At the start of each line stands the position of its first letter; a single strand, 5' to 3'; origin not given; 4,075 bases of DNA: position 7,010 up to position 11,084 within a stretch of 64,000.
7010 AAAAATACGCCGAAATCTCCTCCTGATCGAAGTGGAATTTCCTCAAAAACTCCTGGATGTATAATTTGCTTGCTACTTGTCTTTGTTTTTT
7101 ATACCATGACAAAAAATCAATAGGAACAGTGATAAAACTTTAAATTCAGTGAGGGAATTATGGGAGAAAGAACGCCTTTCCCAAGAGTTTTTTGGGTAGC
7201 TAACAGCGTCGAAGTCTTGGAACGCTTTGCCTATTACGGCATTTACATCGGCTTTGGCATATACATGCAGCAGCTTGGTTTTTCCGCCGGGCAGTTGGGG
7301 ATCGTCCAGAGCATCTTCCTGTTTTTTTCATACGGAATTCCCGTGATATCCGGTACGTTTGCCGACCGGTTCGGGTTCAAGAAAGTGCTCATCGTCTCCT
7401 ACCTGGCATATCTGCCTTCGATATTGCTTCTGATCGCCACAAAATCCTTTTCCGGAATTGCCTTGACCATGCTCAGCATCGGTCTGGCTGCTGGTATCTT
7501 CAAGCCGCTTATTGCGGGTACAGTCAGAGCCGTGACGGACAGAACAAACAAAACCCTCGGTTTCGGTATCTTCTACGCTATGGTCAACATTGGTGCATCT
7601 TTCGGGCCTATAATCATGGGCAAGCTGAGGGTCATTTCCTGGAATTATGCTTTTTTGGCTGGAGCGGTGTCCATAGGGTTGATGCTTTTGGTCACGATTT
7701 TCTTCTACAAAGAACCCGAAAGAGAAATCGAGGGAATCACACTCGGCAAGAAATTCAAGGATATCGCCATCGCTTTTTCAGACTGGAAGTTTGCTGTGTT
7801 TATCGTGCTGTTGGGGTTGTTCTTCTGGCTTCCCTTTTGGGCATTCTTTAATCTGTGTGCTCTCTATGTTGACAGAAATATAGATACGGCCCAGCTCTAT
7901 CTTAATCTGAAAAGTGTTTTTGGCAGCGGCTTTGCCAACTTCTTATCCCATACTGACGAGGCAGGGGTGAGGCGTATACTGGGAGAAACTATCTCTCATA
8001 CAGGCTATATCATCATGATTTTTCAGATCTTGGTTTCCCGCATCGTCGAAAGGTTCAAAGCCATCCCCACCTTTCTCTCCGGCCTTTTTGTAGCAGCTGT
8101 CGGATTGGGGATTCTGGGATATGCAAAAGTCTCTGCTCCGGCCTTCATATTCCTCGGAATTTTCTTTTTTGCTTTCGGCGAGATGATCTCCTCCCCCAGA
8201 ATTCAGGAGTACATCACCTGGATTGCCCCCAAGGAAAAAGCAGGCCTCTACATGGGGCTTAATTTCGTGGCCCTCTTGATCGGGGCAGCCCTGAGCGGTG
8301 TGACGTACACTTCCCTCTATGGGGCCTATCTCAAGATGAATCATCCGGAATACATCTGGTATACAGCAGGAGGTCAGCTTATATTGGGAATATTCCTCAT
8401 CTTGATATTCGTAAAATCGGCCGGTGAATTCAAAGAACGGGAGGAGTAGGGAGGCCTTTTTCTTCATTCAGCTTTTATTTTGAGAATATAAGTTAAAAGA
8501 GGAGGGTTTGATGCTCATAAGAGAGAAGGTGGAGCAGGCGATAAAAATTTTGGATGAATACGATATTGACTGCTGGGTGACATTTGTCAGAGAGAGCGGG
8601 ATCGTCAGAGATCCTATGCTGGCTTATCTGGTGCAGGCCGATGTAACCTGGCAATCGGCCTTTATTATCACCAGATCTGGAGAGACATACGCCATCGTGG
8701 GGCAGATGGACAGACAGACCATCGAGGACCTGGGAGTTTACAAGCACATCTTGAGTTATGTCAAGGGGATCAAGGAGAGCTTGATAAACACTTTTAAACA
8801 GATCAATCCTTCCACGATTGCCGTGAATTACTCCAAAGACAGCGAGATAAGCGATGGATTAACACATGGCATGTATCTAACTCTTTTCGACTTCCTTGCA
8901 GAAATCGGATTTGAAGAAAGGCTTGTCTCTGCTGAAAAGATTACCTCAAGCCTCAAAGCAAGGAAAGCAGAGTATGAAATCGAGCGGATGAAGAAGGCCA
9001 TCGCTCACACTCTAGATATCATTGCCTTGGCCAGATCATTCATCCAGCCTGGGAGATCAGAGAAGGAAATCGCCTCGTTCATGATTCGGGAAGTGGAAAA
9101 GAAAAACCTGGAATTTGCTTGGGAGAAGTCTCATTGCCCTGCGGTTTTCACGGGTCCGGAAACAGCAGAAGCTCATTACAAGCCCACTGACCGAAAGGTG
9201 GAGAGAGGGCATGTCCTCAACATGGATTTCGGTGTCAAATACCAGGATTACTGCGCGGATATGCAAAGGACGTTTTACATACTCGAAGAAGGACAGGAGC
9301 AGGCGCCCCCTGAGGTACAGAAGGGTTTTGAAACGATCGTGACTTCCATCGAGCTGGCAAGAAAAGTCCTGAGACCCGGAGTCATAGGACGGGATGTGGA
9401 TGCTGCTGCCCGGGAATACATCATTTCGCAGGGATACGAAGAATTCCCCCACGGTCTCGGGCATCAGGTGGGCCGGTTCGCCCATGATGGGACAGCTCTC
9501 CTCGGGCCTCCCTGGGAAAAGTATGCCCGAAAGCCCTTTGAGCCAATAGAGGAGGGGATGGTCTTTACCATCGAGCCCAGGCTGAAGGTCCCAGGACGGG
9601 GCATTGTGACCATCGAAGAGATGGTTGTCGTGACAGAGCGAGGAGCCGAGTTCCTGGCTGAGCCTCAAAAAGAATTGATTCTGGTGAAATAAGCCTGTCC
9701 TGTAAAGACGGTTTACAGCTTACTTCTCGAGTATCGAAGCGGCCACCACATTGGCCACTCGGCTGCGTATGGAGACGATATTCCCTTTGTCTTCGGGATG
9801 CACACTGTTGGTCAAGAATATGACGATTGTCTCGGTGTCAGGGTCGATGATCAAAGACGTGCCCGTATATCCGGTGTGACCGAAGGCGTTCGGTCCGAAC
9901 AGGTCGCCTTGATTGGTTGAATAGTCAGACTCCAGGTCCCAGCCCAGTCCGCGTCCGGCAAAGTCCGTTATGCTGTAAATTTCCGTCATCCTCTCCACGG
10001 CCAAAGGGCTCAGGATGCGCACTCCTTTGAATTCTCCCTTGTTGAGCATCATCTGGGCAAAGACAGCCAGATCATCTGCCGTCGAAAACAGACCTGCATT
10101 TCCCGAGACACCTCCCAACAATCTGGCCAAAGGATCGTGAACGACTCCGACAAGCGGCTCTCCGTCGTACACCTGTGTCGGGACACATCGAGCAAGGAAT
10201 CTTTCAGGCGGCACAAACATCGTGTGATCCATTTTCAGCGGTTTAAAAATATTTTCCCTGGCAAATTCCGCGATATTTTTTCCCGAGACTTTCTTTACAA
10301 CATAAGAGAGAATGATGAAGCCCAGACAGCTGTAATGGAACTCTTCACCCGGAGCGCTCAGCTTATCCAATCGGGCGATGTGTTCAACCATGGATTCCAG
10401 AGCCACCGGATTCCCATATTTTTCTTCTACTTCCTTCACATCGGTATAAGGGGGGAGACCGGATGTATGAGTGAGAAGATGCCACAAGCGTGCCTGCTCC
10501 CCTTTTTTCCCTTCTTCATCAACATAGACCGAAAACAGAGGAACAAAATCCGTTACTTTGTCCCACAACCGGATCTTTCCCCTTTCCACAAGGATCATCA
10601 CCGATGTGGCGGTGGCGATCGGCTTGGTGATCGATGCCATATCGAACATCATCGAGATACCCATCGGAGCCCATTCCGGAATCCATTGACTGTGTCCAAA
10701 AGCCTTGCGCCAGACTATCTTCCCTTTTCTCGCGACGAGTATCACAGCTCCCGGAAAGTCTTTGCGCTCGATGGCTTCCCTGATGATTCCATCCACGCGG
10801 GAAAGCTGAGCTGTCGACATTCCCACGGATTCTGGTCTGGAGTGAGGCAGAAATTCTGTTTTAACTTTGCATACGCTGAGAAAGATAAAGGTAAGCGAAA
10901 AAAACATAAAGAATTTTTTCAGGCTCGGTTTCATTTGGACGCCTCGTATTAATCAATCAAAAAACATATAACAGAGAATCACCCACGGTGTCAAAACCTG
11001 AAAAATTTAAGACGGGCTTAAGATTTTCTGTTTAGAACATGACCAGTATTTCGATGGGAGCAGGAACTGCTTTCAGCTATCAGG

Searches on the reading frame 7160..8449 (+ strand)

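Call 11: search_protein_families(library=pfam, proteins=[window:7160-8449:+])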
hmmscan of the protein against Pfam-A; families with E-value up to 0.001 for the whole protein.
window:7160-8449:+ (429 aa): 1 family
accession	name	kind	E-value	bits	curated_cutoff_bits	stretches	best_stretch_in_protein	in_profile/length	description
PF07690.21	MFS_1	-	2.1e-33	116.1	33.4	2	21-379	8-346/347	Major Facilitator Superfamily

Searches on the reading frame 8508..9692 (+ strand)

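Call 11: search_protein_families(library=pfam, proteins=[window:8508-9692:+])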
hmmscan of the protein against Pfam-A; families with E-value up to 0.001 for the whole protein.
window:8508-9692:+ (394 aa): 1 family
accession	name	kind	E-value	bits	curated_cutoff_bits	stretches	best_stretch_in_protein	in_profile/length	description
PF00557.29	Peptidase_M24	-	1.6e-47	162.4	23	1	159-377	1-208/208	Metallopeptidase family M24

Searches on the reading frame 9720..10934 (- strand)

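Call 11: search_protein_families(library=pfam, proteins=[window:9720-10934:-])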
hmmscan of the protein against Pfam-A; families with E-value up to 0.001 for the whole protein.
window:9720-10934:- (404 aa): 1 family
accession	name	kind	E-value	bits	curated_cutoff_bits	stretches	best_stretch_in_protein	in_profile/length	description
PF00144.29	Beta-lactamase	-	1.9e-65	221.7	27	1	47-383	1-316/329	Beta-lactamase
